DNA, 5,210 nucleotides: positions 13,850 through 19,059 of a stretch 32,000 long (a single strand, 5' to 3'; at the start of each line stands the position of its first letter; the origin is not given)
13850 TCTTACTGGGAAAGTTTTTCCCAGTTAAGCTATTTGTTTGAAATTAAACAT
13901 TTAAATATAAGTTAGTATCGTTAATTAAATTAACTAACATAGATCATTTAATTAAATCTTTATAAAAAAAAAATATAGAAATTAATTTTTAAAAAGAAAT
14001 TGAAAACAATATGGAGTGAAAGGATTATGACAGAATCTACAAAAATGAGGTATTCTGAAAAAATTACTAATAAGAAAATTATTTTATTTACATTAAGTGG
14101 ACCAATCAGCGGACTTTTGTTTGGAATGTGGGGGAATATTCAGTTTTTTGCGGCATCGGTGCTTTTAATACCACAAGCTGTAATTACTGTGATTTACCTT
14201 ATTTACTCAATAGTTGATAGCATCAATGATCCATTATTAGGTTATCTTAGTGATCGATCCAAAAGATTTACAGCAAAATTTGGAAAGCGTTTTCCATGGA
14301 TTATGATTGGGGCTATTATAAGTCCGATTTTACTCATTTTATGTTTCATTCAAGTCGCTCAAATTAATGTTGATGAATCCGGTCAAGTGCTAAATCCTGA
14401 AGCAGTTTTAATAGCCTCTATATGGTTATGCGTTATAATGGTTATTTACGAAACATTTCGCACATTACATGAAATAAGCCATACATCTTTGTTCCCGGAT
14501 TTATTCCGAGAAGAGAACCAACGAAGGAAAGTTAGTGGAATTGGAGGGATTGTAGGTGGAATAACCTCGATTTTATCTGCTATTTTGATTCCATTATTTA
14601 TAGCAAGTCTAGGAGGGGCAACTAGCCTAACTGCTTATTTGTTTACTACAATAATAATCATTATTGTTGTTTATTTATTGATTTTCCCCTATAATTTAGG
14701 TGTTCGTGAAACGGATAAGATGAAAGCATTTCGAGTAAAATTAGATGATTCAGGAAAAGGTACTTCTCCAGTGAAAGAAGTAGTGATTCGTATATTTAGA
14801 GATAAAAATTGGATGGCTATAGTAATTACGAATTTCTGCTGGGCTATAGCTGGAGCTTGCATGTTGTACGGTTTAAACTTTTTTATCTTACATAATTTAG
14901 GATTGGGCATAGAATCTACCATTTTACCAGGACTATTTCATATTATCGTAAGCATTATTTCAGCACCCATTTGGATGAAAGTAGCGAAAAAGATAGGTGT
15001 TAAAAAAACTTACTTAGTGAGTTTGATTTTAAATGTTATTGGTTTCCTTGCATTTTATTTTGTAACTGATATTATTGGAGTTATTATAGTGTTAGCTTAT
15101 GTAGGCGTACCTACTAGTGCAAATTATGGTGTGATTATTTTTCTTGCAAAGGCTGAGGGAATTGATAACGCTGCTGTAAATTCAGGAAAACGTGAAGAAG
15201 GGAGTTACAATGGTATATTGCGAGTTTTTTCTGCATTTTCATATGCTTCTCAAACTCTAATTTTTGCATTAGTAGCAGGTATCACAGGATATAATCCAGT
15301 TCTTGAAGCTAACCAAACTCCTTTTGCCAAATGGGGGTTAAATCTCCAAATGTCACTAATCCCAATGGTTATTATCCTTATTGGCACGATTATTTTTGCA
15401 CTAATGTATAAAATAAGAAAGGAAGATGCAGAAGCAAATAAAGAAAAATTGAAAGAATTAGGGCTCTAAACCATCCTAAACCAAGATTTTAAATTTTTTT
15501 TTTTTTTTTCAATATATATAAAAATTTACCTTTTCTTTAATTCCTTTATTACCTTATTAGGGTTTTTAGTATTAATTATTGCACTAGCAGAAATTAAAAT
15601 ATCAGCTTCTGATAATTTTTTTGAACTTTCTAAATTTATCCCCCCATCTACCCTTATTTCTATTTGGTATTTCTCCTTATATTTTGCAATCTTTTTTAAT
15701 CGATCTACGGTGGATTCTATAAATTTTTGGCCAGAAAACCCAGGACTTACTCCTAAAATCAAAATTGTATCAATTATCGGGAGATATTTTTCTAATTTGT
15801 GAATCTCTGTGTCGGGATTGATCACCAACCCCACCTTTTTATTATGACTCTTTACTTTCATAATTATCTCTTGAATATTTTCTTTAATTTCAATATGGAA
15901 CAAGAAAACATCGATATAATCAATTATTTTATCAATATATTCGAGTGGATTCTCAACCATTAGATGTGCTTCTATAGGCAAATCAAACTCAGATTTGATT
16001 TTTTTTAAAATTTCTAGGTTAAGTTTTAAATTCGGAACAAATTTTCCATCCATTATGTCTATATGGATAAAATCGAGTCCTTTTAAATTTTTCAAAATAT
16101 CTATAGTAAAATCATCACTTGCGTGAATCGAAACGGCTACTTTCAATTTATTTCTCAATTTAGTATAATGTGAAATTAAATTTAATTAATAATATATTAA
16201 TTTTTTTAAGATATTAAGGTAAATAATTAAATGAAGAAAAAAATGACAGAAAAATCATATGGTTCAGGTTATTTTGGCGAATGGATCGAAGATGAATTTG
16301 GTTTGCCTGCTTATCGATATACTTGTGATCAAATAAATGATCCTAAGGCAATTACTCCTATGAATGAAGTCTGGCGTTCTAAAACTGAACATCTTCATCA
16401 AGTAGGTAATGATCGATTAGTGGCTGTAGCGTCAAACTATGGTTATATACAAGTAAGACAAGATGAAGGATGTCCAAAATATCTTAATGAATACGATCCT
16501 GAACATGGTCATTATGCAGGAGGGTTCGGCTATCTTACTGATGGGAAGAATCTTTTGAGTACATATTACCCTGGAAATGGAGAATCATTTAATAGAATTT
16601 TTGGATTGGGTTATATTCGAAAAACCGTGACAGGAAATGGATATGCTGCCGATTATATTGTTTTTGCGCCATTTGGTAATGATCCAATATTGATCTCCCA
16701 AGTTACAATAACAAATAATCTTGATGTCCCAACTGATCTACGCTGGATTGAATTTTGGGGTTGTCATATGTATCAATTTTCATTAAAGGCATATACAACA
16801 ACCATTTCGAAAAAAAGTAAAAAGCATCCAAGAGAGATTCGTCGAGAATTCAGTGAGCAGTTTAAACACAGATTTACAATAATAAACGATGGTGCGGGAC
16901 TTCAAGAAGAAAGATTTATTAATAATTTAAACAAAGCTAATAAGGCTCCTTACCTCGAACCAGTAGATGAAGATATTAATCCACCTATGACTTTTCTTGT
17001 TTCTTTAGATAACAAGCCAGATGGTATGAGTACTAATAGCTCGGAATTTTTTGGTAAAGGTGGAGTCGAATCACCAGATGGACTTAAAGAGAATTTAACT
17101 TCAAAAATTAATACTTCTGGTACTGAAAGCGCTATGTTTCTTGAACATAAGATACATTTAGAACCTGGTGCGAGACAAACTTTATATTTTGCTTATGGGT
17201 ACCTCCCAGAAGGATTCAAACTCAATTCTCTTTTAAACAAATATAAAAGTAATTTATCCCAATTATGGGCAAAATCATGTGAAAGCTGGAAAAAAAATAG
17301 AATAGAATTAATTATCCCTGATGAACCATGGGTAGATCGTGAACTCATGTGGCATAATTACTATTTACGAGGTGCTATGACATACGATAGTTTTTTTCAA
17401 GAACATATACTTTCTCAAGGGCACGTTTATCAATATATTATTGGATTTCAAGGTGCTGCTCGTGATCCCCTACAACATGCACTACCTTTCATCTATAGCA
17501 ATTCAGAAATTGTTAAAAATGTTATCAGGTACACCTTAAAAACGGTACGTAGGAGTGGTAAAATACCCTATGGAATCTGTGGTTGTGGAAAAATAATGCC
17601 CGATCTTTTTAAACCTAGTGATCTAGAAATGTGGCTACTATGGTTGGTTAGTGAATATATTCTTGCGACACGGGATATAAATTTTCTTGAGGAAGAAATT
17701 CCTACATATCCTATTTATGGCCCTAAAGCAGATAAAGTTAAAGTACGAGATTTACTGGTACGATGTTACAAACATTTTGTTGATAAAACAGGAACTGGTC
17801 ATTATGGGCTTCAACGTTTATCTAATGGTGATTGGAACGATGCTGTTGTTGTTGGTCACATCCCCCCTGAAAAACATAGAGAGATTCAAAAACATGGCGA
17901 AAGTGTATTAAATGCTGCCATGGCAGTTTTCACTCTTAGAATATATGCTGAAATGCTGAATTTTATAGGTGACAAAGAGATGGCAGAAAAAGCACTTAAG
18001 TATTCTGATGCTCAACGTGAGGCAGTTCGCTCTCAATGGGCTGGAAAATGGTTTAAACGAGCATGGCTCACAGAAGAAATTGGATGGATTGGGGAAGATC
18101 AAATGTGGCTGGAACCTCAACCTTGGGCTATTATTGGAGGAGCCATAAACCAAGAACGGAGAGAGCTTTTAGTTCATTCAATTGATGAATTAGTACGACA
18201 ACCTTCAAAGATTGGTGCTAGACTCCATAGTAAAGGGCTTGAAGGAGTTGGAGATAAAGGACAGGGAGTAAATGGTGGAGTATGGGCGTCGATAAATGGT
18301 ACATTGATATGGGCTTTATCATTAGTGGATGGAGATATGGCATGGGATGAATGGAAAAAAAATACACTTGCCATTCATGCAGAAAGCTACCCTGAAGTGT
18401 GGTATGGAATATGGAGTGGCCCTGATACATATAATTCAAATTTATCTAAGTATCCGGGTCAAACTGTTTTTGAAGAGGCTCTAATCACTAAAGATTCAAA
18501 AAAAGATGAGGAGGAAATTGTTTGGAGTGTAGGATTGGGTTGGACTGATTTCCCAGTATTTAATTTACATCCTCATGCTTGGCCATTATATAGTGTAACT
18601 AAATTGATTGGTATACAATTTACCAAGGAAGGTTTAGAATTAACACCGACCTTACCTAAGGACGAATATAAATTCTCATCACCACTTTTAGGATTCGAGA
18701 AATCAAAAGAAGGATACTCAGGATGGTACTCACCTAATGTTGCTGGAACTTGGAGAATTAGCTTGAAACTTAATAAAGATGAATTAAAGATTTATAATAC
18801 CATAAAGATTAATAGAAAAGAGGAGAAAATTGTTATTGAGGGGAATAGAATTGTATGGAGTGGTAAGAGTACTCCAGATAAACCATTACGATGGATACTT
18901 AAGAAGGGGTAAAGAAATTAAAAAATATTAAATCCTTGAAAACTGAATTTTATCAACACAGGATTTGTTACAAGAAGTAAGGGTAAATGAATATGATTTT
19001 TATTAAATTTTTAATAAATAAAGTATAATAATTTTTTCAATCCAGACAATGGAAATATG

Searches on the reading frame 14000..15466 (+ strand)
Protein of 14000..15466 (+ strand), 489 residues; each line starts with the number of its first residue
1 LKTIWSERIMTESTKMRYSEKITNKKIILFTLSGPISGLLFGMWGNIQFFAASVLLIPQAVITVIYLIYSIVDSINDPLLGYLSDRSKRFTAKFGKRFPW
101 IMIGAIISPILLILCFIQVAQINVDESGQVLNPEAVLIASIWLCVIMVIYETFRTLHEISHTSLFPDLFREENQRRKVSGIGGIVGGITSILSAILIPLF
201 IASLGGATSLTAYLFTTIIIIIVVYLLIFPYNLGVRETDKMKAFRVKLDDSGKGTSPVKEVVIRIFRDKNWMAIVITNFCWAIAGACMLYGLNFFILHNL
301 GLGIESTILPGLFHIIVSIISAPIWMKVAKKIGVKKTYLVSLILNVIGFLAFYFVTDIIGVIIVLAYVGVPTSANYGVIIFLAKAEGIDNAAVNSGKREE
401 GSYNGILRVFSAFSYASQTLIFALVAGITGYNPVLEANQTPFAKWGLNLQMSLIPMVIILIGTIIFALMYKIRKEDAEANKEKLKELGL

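Call 8: search_protein_families(library=pfam, proteins=[window:14000-15466:+], max_evalue=0.001)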
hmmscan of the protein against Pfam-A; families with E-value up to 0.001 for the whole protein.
window:14000-15466:+ (489 aa): 2 families
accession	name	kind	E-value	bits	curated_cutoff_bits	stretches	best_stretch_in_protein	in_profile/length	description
PF13347.12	MFS_2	-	1.3e-52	179.3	27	1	47-473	20-426/427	MFS/sugar transport protein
PF07690.21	MFS_1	-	1.2e-16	61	33.4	1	51-415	23-343/347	Major Facilitator Superfamily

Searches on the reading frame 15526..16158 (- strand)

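Call 8: search_protein_families(library=pfam, proteins=[window:15526-16158:-], max_evalue=0.001)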
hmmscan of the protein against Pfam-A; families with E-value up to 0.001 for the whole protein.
window:15526-16158:- (210 aa): 1 family
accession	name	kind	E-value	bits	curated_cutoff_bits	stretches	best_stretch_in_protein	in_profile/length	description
PF00834.25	Ribul_P_3_epim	-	7.4e-47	159.7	21.1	1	21-194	17-197/198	Ribulose-phosphate 3 epimerase family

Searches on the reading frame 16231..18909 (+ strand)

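Call 8: search_protein_families(library=pfam, proteins=[window:16231-18909:+], max_evalue=0.001)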
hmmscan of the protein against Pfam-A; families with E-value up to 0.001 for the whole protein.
window:16231-18909:+ (893 aa): 2 families
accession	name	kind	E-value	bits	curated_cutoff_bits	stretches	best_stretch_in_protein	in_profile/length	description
PF17167.11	Glyco_hydro_94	-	4.5e-23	82.1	27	1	464-658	123-303/420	Glycosyl hydrolase 94 superfamily, catalytic domain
PF06165.18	GH94_b-supersand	-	7.7e-10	39.1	23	1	97-323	48-251/251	Glycosyl hydrolase 94, supersandwich domain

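Call 11: search_protein_families(library=ncbifam, proteins=[window:16231-18909:+], max_evalue=0.00001)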
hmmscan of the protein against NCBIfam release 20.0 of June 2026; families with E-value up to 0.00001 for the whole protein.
window:16231-18909:+ (893 aa): 0 families
